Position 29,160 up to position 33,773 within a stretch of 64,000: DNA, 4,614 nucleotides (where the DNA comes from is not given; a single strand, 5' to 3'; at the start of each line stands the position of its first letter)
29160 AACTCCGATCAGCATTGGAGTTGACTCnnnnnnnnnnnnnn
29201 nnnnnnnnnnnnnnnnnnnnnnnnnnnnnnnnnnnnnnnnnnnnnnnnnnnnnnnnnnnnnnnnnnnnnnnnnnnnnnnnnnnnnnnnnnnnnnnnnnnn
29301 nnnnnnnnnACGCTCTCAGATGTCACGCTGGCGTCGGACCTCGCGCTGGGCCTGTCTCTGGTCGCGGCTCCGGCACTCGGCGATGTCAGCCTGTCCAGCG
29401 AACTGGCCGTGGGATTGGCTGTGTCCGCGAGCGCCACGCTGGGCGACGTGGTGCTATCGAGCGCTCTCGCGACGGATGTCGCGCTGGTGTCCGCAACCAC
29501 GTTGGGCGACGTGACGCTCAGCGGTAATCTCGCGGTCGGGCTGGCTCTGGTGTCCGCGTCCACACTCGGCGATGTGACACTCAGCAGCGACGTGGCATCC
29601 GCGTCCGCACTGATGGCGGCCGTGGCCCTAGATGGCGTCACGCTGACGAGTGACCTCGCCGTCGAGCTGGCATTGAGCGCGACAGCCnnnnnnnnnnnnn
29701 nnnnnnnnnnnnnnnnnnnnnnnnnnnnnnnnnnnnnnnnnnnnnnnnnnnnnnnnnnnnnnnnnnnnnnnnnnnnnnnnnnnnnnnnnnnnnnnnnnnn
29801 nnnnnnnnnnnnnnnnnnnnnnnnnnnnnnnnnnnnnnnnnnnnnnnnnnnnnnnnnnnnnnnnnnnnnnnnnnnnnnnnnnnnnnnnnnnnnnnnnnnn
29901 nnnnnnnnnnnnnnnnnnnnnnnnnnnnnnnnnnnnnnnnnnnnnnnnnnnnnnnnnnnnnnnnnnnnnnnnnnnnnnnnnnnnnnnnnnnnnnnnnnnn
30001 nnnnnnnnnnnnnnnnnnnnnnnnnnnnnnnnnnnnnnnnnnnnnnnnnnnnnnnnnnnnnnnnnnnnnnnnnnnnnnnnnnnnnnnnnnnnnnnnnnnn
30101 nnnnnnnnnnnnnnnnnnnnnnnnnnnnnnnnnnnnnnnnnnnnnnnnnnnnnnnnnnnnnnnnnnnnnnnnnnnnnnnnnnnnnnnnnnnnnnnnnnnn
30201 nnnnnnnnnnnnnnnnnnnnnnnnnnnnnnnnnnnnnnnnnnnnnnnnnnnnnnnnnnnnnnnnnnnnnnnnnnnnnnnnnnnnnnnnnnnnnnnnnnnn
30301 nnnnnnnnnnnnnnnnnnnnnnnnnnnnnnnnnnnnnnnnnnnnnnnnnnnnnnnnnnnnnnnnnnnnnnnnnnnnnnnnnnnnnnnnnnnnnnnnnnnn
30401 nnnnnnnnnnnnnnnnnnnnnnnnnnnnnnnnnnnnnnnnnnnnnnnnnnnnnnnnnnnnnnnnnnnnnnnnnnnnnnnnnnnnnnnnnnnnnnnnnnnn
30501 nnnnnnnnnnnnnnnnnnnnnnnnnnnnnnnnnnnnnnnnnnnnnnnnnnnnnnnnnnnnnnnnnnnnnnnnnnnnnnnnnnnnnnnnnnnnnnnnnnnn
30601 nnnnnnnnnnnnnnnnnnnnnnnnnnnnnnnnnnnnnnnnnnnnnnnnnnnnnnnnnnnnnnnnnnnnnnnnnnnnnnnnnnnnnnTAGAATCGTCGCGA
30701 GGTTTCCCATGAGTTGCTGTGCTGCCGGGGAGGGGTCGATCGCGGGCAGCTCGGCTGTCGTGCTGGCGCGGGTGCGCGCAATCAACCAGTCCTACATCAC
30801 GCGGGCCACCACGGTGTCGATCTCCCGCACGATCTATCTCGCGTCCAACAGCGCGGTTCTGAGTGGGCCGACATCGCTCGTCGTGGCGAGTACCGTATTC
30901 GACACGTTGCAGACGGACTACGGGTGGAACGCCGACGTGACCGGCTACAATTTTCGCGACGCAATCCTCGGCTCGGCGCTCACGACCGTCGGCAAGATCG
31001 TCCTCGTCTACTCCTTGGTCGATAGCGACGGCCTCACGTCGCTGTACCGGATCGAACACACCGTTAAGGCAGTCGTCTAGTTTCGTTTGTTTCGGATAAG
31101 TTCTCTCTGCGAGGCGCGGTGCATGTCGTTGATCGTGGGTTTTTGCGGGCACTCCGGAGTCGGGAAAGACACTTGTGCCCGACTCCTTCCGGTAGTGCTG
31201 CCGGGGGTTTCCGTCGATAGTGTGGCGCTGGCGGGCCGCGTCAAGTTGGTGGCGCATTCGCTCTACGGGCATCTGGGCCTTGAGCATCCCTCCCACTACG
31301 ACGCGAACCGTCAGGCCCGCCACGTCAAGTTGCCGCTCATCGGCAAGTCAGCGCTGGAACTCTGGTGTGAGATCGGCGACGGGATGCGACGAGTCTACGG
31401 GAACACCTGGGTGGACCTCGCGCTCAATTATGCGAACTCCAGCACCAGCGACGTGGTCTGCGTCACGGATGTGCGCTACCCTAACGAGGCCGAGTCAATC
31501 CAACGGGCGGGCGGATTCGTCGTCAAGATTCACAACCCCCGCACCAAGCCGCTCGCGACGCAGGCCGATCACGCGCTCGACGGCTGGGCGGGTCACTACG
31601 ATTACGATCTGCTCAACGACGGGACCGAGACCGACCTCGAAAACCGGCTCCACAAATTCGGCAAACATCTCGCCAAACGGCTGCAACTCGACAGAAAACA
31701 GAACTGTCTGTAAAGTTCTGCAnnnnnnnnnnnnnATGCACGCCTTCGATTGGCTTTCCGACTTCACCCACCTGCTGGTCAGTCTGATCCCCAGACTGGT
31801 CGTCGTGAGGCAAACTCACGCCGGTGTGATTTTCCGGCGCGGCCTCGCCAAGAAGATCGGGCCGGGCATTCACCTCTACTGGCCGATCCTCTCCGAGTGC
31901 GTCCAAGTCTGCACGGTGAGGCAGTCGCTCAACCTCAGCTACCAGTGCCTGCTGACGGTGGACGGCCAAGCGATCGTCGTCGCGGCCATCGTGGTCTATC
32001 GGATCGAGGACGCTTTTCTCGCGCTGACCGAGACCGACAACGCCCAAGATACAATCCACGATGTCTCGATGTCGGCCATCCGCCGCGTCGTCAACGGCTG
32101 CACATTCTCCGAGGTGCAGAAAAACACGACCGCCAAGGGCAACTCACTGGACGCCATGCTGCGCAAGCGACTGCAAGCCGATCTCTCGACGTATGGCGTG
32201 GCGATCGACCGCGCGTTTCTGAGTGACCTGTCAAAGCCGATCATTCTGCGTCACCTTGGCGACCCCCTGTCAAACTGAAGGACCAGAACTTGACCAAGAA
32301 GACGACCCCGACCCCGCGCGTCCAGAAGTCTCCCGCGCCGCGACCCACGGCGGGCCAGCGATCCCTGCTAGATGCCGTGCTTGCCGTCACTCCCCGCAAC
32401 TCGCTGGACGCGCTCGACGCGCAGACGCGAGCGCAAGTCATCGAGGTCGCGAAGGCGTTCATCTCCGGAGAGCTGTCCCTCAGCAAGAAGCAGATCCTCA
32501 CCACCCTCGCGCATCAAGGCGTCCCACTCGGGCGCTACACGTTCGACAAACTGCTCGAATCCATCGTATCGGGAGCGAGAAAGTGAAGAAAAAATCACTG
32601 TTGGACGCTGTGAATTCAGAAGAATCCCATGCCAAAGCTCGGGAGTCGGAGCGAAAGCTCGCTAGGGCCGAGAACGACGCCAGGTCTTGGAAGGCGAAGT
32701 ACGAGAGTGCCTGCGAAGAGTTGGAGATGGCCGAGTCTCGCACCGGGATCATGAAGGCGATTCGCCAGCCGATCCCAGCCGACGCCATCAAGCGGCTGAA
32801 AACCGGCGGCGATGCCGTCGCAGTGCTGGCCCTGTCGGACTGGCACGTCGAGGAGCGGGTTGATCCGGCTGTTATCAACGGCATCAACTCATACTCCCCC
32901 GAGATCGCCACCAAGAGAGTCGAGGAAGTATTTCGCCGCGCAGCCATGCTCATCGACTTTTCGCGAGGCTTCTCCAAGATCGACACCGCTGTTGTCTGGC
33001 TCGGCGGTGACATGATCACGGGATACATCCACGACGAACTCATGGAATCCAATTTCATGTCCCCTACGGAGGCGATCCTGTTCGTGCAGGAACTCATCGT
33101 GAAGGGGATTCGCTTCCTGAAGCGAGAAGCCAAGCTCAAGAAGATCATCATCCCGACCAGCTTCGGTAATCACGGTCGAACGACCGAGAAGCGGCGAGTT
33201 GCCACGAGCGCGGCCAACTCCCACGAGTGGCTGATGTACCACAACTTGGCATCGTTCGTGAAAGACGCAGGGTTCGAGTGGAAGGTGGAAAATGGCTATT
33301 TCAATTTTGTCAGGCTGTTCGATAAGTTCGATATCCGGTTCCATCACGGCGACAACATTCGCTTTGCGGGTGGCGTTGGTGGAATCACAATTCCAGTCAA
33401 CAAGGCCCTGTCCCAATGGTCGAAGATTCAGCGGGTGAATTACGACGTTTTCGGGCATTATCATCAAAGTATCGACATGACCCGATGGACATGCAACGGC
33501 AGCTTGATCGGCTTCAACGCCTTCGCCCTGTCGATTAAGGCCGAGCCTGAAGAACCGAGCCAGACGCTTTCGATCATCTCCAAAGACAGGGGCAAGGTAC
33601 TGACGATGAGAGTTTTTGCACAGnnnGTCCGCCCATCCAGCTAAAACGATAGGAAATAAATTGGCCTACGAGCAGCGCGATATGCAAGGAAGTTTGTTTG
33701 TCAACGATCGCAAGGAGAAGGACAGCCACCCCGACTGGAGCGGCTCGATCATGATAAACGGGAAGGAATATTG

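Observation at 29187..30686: Protein built from two arrays of 20-aa tandem repeats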

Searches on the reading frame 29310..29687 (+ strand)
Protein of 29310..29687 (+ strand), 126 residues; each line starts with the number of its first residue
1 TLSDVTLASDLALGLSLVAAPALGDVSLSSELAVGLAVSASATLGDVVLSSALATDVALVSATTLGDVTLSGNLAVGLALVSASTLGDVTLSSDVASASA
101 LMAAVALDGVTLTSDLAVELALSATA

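Call 60: predict_structure(alignment_id=A4)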
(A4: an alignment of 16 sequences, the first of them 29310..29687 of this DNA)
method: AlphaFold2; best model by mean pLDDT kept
length: 126 residues; sequences in the alignment: 16
mean_pLDDT: 83.6   pTM: 0.80
mean pLDDT of the five models: 83.6, 65.9, 65.8, 65.0, 59.0
residues with pLDDT >= 90: 22; 70-90: 93; 50-70: 11; < 50: 0
segments of 3 or more residues with pLDDT < 50: none
pLDDT, mean of each block of 10 residues (from residue 1): 89 83 90 87 88 84 84 84 82 80 74 84 72
secondary structure, 60 per line:
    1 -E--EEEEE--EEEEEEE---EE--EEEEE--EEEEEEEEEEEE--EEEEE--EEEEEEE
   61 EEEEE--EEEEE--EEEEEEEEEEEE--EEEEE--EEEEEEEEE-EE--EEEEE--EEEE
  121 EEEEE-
elements in order: E5-9 E12-18 E26-30 E33-44 E47-51 E54-65 E68-72 E75-86 E89-93 E96-104 E110-114 E117-125

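Call 62: fold_search(model_id=the predicted structure, library=pdb)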
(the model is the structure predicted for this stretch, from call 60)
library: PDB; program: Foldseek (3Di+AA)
matches with E <= 10: 136; with E <= 0.001: 0
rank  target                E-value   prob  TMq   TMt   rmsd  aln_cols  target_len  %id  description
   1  9u4u_A                1.4e-01  0.04  0.14  0.12  16.9       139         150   14  Structure of the functional amyloid FapC from Pseudomonas sp.UK4 (released 2025-08-06)
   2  4e79_A                2.1e-01  0.03  0.12  0.07  14.3       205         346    8  Structure of LpxD from Acinetobacter baumannii at 2.66A resolution (P4322 form) (released 2013-01-16)
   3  3fww                  2.3e-01  0.02  0.11  0.06  14.1       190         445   12  The crystal structure of the bifunctional N-acetylglucosamine-1-phosphate uridyltransferase/glucosamine-1-phosphate acet (released 2009-03-24)
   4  3d8v                  2.4e-01  0.02  0.11  0.07  14.2       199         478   12  Crystal structure of GlmU from Mycobacterium tuberculosis in complex with uridine-diphosphate-N-acetylglucosamine (released 2009-03-10)
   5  4e75_A                3.4e-01  0.02  0.13  0.08  14.2       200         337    8  Structure of LpxD from Acinetobacter baumannii at 2.85A resolution (P21 form) (released 2013-01-16)
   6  3vn3_A                3.6e-01  0.18  0.29  0.20   8.8       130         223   18  Fungal antifreeze protein exerts hyperactivity by constructing an inequable beta-helix (released 2012-06-06)
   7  4k6r                  4.0e-01  0.02  0.12  0.07  13.5       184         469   10  Crystal structure of GlmU in complex with ATP (released 2014-04-16)
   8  5vmk_C                4.3e-01  0.02  0.11  0.07  13.5       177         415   10  Crystal structure of a bifunctional GlmU UDP-N-acetylglucosamine diphosphorylase/glucosamine-1- phosphate N-acetyltran (released 2017-05-24)
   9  7ehk                  7.2e-01  0.09  0.27  0.18   9.7       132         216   16  Crystal structure of C107S mutant of FfIBP (released 2022-03-02)
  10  3ult_A                7.7e-01  0.02  0.15  0.15  11.9       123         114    6  Crystal structure of an ice-binding protein from the perennial ryegrass, Lolium perenne (released 2012-02-15)
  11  5vmk_A                7.7e-01  0.01  0.11  0.06  14.5       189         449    9  Crystal structure of a bifunctional GlmU UDP-N-acetylglucosamine diphosphorylase/glucosamine-1- phosphate N-acetyltran (released 2017-05-24)
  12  7d6c_5                8.1e-01  0.04  0.16  0.16  13.3       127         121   10  Crystal structure of CcmM N-terminal domain in complex with CcmN (released 2021-08-04)
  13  3bfp                  8.1e-01  0.04  0.17  0.13  11.8       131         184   15  Crystal Structure of apo-PglD from Campylobacter jejuni (released 2008-01-22)
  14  7d6c_4                8.6e-01  0.05  0.17  0.20  11.2       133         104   12  Crystal structure of CcmM N-terminal domain in complex with CcmN (released 2021-08-04)
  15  4nu2                  9.1e-01  0.08  0.27  0.17  12.4       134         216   16  Crystal structure of an ice-binding protein (FfIBP) from the Antarctic bacterium, Flavobacterium frigoris PS1 (released 2014-04-16)
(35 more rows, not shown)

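Call 89: fold_search(model_id=the predicted structure, library=viral)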
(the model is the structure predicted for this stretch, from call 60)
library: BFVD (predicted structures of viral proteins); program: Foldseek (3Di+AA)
matches with E <= 10: 270; with E <= 0.001: 0
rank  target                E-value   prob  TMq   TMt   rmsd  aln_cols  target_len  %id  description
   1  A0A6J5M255            2.3e-02  1.00  0.64  0.39   9.2       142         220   13  Uncharacterized protein [uncultured Caudovirales phage]
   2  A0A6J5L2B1            2.3e-02  0.99  0.57  0.37   5.8       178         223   16  Uncharacterized protein [uncultured Caudovirales phage]
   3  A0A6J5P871            2.6e-02  0.63  0.35  0.17  12.0       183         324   18  Uncharacterized protein [uncultured Caudovirales phage]
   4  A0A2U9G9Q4            4.4e-02  0.72  0.40  0.37  11.1       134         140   18  Wsv250 [White spot syndrome virus]
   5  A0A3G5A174            5.2e-02  0.12  0.23  0.17  19.0       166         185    9  Uncharacterized protein [Harvfovirus sp.]
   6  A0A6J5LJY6            7.4e-02  0.69  0.43  0.27   8.1       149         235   13  Uncharacterized protein [uncultured Caudovirales phage]
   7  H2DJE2                9.4e-02  0.15  0.29  0.22  10.6       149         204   13  ORF71 (Fragment) [Equid alphaherpesvirus 1]
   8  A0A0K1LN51            1.1e-01  0.12  0.23  0.13  13.3       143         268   15  Uncharacterized protein [Caulobacter phage Seuss]
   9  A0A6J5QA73            1.2e-01  0.60  0.42  0.15   9.1       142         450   14  Glycine-rich domain-containing protein [uncultured Caudovirales phage]
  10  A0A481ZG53            1.5e-01  0.95  0.44  0.62   4.0       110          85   12  Uncharacterized protein [Pithovirus LCPAC404]
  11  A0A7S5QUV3            1.5e-01  0.44  0.34  0.24  11.9       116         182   12  (no name in the UniProt tables at hand)
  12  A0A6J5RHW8            1.5e-01  0.10  0.26  0.04  14.8       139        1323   17  Uncharacterized protein [uncultured Caudovirales phage]
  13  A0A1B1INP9            1.6e-01  0.33  0.41  0.27   9.9       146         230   11  (no name in the UniProt tables at hand)
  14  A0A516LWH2            1.7e-01  0.82  0.49  0.38   4.7       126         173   10  (no name in the UniProt tables at hand)
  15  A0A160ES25            1.7e-01  0.06  0.18  0.08  16.4       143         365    8  Putative F-box and FNIP repeat-containing protein [Powai lake megavirus]
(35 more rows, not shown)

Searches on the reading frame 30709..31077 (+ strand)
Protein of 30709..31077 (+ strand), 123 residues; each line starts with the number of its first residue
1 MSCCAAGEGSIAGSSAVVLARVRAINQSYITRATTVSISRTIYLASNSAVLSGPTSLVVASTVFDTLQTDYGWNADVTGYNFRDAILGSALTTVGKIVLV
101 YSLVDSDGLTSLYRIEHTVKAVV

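Call 10: search_protein_families(library=phrogs, proteins=[window:30709-31077:+], max_evalue=0.01)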
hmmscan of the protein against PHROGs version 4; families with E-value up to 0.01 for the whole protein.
window:30709-31077:+ (123 aa): 0 families

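Call 11: search_protein_families(library=pfam, proteins=[window:30709-31077:+], max_evalue=0.01)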
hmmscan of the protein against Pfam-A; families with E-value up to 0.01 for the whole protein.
window:30709-31077:+ (123 aa): 0 families

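Call 94: search_protein_families(library=ncbifam, proteins=[window:30709-31077:+], max_evalue=0.1)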
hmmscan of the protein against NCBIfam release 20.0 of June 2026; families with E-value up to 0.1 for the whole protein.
window:30709-31077:+ (123 aa): 0 families

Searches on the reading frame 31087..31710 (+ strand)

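Call 10: search_protein_families(library=phrogs, proteins=[window:31087-31710:+], max_evalue=0.01)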
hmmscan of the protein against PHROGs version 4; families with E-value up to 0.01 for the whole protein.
window:31087-31710:+ (208 aa): 1 family
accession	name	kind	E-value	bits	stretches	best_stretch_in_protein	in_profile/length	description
phrog_139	-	other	4.5e-29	102.9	1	13-193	82-261/342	deoxynucleoside monophosphate kinase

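Call 11: search_protein_families(library=pfam, proteins=[window:31087-31710:+], max_evalue=0.01)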
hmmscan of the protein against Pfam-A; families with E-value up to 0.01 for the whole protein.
window:31087-31710:+ (208 aa): 2 families
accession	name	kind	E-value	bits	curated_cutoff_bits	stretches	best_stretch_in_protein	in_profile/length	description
PF21448.3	DNMK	-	0.00094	19.3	27.1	0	106-155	149-201/232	Deoxynucleotide monophosphate kinase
PF04275.20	P-mevalo_kinase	-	0.0076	16.6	33.8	0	93-139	63-109/114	Phosphomevalonate kinase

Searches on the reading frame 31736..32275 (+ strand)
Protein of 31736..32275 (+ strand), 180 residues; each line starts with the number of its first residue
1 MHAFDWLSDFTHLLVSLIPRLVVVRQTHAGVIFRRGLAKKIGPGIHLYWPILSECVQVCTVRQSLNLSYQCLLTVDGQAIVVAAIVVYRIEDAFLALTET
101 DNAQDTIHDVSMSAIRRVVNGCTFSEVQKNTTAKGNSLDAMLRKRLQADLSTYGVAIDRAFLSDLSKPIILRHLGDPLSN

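Call 10: search_protein_families(library=phrogs, proteins=[window:31736-32275:+], max_evalue=0.01)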
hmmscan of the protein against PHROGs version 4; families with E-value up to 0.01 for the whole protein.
window:31736-32275:+ (180 aa): 1 family
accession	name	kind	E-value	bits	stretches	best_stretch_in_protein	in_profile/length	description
phrog_200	-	other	1.7e-07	31.7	1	22-165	102-256/379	lipoprotein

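Call 11: search_protein_families(library=pfam, proteins=[window:31736-32275:+], max_evalue=0.01)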
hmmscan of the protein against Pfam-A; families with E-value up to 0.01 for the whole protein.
window:31736-32275:+ (180 aa): 1 family
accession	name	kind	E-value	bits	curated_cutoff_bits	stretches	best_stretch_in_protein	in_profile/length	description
PF01145.31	Band_7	-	2.3e-23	83.6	23.6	1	23-166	2-146/176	SPFH domain / Band 7 family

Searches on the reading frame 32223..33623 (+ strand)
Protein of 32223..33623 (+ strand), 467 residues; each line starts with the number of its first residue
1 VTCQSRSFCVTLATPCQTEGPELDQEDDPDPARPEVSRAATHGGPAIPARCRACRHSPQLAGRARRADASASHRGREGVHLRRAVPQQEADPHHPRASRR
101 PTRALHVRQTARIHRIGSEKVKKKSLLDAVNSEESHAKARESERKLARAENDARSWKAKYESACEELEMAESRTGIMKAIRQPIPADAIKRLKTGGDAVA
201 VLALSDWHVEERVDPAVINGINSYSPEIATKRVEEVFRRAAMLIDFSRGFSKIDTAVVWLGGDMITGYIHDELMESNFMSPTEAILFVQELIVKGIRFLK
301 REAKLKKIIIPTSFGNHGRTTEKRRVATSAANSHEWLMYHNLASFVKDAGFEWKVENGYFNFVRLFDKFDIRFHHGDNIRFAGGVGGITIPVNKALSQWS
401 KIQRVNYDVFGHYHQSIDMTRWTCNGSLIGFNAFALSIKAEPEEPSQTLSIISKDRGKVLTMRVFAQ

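Call 10: search_protein_families(library=phrogs, proteins=[window:32223-33623:+], max_evalue=0.01)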
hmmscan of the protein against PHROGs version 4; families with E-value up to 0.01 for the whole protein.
window:32223-33623:+ (467 aa): 2 families
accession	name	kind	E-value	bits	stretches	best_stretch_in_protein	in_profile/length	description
phrog_284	-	DNA, RNA and nucleotide metabolism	3.9e-35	122.5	1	125-463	57-391/398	exonuclease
phrog_704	-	DNA, RNA and nucleotide metabolism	0.0045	17.2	0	141-381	79-302/390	DNA repair exonuclease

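Call 11: search_protein_families(library=pfam, proteins=[window:32223-33623:+], max_evalue=0.01)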
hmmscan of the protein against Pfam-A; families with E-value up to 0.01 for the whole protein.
window:32223-33623:+ (467 aa): 0 families
